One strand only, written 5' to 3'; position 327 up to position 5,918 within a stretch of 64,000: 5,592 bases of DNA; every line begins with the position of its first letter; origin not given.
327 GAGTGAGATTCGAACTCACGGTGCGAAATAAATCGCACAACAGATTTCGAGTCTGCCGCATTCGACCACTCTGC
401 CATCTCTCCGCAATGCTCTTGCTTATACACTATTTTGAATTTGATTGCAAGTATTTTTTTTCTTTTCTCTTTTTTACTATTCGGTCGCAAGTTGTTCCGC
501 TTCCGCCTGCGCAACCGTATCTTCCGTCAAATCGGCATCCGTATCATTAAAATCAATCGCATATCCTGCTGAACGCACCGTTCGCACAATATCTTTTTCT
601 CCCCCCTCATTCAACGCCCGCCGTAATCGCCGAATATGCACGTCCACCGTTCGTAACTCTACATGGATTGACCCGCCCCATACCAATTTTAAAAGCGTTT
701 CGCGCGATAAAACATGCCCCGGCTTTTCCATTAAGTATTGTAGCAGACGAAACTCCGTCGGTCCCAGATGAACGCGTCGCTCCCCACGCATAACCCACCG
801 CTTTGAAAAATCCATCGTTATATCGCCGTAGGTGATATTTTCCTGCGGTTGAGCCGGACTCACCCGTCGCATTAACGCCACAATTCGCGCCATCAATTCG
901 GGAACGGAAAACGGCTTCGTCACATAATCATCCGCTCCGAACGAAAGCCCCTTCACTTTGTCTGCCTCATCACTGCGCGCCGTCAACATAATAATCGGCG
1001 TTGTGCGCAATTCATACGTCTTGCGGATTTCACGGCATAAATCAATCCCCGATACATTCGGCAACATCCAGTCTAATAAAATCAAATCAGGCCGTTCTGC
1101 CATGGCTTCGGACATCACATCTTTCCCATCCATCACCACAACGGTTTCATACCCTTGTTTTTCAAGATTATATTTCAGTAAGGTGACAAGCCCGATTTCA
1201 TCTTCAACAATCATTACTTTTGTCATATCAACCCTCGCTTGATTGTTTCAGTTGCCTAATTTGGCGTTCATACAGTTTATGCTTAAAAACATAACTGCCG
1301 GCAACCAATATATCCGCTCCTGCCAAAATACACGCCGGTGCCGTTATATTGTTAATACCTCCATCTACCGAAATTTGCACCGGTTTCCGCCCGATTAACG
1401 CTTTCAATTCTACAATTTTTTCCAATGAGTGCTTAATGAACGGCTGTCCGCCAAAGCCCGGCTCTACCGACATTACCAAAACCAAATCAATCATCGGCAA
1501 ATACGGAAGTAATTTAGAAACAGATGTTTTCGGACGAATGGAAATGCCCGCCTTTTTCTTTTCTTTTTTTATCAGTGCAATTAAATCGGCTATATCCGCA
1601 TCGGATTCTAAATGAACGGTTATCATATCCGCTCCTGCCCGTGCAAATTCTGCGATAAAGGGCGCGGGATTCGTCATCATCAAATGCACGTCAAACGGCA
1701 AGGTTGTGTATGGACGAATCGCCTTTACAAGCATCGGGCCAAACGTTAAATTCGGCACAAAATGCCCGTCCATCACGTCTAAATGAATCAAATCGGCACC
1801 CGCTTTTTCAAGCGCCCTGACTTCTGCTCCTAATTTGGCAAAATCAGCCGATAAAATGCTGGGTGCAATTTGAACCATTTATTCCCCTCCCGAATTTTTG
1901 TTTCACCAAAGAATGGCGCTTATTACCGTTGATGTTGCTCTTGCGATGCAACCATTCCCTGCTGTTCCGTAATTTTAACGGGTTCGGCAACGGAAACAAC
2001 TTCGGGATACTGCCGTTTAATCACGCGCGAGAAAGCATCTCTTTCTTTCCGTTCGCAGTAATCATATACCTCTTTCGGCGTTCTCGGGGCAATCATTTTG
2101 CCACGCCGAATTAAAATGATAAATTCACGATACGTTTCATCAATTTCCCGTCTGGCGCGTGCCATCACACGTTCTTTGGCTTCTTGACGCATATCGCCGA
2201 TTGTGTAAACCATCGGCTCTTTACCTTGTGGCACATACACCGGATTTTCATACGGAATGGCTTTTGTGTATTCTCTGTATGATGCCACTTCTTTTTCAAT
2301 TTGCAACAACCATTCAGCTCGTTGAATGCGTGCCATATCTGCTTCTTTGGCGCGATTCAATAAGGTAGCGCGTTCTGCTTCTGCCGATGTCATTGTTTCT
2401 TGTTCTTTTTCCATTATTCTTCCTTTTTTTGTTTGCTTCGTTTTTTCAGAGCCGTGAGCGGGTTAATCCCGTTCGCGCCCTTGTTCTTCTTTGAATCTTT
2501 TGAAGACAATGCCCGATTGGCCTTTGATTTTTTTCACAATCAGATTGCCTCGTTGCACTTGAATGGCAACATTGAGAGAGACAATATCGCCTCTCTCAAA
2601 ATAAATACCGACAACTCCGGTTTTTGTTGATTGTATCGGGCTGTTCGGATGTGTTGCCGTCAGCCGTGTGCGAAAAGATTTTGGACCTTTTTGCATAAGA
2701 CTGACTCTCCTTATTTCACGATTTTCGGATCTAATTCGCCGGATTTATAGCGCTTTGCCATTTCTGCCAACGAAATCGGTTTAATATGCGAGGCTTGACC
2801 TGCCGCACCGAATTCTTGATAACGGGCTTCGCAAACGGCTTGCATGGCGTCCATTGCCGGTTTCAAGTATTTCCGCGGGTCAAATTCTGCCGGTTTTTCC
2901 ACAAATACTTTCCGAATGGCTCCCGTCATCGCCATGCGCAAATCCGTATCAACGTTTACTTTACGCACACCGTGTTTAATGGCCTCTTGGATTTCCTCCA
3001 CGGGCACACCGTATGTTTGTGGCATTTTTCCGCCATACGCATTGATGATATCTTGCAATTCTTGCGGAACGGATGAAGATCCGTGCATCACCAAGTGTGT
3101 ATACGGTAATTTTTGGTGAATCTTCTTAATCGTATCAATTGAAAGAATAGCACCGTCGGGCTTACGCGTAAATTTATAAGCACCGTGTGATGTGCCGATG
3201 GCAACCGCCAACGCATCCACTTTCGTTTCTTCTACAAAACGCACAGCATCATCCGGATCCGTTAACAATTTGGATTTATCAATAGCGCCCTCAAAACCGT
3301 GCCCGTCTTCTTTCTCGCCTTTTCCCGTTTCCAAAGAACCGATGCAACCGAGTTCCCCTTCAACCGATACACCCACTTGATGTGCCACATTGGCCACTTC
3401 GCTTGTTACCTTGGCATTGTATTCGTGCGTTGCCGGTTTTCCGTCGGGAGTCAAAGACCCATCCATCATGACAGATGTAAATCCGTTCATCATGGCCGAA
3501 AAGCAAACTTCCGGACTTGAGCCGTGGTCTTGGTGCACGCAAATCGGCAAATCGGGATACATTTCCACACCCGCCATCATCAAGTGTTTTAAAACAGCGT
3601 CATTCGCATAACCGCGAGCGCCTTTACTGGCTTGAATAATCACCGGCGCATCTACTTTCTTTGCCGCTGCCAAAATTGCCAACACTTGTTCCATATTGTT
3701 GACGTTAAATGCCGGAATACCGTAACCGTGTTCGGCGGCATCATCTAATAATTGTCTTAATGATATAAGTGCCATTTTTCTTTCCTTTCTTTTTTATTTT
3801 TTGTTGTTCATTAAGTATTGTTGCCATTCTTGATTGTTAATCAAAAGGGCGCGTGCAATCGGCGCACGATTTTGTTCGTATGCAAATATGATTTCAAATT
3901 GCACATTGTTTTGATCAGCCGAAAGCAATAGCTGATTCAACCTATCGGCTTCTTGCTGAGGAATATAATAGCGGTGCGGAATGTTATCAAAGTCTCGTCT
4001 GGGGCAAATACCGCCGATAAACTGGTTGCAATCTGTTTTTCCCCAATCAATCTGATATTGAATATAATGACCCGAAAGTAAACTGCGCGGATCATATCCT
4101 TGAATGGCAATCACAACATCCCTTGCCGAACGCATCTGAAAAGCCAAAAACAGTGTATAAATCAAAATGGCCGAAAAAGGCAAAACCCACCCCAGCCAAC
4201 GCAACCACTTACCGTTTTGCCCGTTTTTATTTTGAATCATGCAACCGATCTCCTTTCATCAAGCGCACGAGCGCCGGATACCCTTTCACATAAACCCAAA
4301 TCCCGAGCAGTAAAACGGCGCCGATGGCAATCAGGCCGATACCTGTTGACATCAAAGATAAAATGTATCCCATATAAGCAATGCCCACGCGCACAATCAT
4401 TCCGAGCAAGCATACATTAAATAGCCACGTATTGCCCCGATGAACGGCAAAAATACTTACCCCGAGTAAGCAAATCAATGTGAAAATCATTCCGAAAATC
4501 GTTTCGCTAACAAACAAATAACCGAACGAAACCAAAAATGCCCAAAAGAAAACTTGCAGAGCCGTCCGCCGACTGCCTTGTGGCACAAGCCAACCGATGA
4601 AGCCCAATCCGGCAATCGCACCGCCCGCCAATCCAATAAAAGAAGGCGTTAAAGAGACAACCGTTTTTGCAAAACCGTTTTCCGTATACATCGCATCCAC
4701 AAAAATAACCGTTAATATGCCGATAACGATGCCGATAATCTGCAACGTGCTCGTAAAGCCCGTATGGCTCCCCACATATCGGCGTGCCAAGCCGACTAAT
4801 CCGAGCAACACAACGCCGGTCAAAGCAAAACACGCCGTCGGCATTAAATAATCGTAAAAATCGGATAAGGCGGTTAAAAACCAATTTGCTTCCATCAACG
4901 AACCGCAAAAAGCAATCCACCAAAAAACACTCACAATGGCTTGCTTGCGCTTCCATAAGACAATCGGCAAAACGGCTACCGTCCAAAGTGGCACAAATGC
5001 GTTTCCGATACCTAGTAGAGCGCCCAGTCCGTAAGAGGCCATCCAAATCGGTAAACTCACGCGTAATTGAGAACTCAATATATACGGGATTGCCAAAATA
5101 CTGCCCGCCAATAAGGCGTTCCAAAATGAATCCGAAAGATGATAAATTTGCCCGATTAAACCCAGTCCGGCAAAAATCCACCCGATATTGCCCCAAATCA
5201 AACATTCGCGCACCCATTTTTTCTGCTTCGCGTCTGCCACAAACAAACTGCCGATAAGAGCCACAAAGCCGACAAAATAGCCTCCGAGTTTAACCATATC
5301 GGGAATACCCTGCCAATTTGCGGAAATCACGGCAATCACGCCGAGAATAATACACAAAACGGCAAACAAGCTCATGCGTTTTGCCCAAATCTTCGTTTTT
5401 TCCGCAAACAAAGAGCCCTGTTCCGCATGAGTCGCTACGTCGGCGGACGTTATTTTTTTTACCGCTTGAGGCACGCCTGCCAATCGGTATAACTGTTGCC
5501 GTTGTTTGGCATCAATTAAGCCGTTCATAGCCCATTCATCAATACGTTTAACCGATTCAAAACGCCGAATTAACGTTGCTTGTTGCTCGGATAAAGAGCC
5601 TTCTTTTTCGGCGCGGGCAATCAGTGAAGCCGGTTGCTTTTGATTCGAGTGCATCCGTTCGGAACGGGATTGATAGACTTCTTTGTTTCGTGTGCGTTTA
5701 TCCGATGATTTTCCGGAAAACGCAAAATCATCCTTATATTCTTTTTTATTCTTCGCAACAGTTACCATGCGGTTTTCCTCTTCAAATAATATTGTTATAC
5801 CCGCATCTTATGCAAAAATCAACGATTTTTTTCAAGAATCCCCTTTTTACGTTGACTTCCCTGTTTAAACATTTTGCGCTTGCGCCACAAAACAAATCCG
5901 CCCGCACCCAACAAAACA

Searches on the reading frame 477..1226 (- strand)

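Call 81: search_protein_families(library=pfam, proteins=[window:477-1226:-], max_evalue=1e-8)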
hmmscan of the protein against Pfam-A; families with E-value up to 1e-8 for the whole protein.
window:477-1226:- (249 aa): 2 families
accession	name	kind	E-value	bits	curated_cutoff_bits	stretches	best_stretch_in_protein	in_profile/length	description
PF00072.30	Response_reg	-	1e-29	103.4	30.2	1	4-115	1-110/111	Response regulator receiver domain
PF00486.34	Trans_reg_C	-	9e-26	90.2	26.2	1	150-223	2-76/77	Transcriptional regulatory protein, C terminal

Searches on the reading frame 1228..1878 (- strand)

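Call 81: search_protein_families(library=pfam, proteins=[window:1228-1878:-], max_evalue=1e-8)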
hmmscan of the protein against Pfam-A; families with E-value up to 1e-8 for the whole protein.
window:1228-1878:- (216 aa): 1 family
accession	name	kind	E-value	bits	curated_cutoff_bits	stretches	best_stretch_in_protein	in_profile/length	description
PF00834.25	Ribul_P_3_epim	-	2.7e-70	236.2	21.1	1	3-198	1-198/198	Ribulose-phosphate 3 epimerase family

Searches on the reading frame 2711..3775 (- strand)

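Call 81: search_protein_families(library=pfam, proteins=[window:2711-3775:-], max_evalue=1e-8)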
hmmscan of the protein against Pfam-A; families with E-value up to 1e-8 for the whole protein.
window:2711-3775:- (354 aa): 1 family
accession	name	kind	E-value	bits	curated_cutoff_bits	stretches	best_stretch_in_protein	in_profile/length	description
PF01116.26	F_bP_aldolase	-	9.7e-93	311.1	25.5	1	5-327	2-277/277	Fructose-bisphosphate aldolase class-II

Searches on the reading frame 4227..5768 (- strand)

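Call 81: search_protein_families(library=pfam, proteins=[window:4227-5768:-], max_evalue=1e-8)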
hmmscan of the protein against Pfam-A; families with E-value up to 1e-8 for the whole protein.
window:4227-5768:- (513 aa): 1 family
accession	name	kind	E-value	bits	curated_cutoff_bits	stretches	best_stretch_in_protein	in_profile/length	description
PF09925.14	DUF2157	-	9.3e-21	74.5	32.4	1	77-236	1-143/146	Predicted membrane protein (DUF2157)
